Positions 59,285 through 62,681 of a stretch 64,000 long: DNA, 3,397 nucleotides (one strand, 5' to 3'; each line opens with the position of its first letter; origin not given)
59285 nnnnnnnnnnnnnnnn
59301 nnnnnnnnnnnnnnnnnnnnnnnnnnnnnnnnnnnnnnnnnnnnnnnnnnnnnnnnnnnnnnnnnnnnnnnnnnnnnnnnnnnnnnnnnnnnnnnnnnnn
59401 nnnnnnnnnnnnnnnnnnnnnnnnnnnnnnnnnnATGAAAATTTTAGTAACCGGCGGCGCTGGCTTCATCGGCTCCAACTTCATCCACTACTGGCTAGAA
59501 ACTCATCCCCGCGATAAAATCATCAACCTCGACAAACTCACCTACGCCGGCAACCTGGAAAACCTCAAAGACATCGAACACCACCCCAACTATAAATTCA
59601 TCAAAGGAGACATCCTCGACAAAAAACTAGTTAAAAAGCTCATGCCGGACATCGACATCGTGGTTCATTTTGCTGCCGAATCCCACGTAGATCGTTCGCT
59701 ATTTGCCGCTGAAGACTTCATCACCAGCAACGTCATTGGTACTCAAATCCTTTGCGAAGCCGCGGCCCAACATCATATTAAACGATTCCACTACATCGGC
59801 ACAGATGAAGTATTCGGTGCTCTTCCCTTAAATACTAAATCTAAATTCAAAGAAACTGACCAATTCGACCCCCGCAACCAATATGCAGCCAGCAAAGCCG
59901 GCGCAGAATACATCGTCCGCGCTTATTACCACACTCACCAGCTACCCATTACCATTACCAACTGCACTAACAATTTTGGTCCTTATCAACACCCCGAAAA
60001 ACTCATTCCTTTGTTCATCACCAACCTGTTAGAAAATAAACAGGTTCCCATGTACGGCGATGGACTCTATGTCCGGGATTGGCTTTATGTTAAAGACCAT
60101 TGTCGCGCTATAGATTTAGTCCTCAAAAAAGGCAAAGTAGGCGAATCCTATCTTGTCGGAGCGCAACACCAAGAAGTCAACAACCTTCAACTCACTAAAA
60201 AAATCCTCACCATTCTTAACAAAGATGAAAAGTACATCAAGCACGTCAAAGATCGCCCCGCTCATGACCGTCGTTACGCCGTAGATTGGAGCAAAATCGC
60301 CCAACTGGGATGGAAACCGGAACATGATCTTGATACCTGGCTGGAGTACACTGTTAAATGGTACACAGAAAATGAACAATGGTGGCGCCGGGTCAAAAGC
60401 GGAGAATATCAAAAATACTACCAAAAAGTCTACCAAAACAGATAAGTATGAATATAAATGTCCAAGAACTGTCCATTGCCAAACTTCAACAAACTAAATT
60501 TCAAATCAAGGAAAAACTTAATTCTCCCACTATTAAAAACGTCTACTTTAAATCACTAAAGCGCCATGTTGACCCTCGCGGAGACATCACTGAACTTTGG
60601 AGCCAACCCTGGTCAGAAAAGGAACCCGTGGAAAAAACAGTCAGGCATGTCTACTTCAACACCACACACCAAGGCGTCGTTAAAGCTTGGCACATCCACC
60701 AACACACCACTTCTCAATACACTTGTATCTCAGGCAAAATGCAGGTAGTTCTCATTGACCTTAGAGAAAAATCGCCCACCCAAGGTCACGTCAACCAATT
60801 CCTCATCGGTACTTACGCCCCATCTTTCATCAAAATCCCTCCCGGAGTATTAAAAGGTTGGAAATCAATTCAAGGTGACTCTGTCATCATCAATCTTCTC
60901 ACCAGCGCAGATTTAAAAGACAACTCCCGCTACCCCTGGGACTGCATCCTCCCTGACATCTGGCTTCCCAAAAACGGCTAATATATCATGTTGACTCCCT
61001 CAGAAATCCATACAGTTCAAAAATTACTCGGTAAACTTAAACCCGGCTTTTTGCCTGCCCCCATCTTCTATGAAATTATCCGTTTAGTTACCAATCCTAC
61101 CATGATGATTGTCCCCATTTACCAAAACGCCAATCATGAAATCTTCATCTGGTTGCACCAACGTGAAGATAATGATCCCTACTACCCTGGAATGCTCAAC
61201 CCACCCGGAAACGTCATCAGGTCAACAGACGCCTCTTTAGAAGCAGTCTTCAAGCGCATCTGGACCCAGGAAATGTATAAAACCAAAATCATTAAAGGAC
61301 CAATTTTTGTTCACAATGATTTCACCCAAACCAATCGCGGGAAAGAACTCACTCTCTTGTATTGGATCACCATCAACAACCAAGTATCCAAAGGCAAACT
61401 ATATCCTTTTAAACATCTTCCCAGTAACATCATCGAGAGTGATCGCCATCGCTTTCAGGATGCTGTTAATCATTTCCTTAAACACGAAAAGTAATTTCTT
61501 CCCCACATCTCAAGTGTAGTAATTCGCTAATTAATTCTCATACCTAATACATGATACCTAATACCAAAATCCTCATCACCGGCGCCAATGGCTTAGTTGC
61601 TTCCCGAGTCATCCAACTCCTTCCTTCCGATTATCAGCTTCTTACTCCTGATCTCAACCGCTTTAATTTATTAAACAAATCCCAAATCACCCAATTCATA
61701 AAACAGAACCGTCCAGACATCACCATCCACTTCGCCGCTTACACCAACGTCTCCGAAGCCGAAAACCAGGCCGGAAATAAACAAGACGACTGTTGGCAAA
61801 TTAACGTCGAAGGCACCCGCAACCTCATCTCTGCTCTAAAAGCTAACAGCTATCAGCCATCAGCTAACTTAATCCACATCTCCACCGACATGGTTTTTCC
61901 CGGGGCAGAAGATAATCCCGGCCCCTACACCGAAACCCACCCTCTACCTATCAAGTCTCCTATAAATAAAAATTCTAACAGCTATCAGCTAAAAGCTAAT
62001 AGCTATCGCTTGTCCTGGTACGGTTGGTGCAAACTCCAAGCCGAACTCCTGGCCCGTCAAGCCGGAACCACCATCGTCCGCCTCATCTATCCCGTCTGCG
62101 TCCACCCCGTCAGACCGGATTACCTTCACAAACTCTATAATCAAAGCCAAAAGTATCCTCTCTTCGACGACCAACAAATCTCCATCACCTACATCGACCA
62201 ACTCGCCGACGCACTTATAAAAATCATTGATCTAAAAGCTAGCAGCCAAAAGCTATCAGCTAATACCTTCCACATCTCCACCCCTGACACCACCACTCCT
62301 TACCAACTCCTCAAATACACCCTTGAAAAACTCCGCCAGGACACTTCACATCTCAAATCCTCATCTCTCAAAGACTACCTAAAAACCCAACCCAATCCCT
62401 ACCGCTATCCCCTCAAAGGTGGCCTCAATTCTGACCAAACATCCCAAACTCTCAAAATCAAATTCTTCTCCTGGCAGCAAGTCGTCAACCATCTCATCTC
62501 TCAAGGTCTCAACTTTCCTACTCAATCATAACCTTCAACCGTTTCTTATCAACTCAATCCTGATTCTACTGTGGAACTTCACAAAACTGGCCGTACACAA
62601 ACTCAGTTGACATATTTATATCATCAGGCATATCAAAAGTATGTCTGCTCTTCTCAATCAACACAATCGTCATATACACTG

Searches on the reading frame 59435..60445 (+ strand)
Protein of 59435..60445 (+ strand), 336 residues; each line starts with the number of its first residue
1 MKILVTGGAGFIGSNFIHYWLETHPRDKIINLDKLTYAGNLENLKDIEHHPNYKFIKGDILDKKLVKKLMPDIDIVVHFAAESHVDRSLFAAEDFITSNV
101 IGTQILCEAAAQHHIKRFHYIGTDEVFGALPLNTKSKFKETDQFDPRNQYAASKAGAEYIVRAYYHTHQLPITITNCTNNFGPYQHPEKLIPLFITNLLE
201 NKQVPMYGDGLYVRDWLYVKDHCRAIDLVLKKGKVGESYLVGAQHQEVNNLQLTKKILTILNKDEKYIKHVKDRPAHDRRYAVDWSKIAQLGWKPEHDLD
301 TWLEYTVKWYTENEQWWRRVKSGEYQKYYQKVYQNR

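Call 10: search_protein_families(library=pfam, proteins=[window:59435-60445:+], max_evalue=0.001)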
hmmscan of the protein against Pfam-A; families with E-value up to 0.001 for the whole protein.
window:59435-60445:+ (336 aa): 7 families
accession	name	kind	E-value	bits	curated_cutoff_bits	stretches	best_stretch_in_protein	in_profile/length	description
PF16363.11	GDP_Man_Dehyd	-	6.2e-74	249.8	27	1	4-303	1-329/332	GDP-mannose 4,6 dehydratase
PF01370.27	Epimerase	-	3e-64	217.2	20.9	1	3-242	1-240/240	NAD dependent epimerase/dehydratase family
PF01073.25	3Beta_HSD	-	1.1e-19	71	22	1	4-222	1-221/280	3-beta hydroxysteroid dehydrogenase/isomerase family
PF02719.21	Polysacc_synt_2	-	6.9e-19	68.6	20.2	1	3-264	1-250/293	Polysaccharide biosynthesis protein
PF07993.18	NAD_binding_4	-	6.5e-18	65.2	20.1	1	5-178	1-205/258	Male sterility protein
PF04321.23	RmlD_sub_bind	-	4.4e-15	56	27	1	1-168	1-143/287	RmlD substrate binding domain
PF13460.12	NAD_binding_10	-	1.9e-08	34.8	27.2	1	39-163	27-133/184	NAD(P)H-binding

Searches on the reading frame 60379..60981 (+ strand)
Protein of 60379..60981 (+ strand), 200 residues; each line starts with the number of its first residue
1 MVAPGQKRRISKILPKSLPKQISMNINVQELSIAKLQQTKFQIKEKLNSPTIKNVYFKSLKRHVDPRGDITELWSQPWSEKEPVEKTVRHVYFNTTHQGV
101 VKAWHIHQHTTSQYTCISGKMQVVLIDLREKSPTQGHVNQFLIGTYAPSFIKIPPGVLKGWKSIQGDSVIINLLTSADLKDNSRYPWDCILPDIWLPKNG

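Call 10: search_protein_families(library=pfam, proteins=[window:60379-60981:+], max_evalue=0.001)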
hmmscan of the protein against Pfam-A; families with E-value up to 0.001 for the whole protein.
window:60379-60981:+ (200 aa): 3 families
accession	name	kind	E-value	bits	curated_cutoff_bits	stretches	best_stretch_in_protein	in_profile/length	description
PF00908.23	dTDP_sugar_isom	-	1.7e-14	54.3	27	1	51-175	3-130/168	dTDP-4-dehydrorhamnose 3,5-epimerase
PF05523.17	FdtA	-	6.7e-05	23.1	23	1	54-149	2-91/131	WxcM-like, C-terminal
PF14667.12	Polysacc_synt_C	-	0.00018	22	28.7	1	87-163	16-87/111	Polysaccharide biosynthesis C-terminal domain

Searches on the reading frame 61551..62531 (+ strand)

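Call 10: search_protein_families(library=pfam, proteins=[window:61551-62531:+], max_evalue=0.001)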
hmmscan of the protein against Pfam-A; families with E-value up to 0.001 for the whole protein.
window:61551-62531:+ (326 aa): 6 families
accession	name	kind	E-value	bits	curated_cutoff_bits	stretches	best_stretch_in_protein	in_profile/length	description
PF04321.23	RmlD_sub_bind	-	5.2e-36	124.6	27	1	6-318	2-284/287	RmlD substrate binding domain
PF01370.27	Epimerase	-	1.5e-16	61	20.9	1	7-136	1-140/240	NAD dependent epimerase/dehydratase family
PF16363.11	GDP_Man_Dehyd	-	7e-10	39.3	27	1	34-137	55-152/332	GDP-mannose 4,6 dehydratase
PF07993.18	NAD_binding_4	-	2.7e-06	27.2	20.1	1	52-175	86-197/258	Male sterility protein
PF02719.21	Polysacc_synt_2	-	2.4e-05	24.1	20.2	1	41-113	64-129/293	Polysaccharide biosynthesis protein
PF01073.25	3Beta_HSD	-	4.4e-05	23.1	22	0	41-117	55-122/280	3-beta hydroxysteroid dehydrogenase/isomerase family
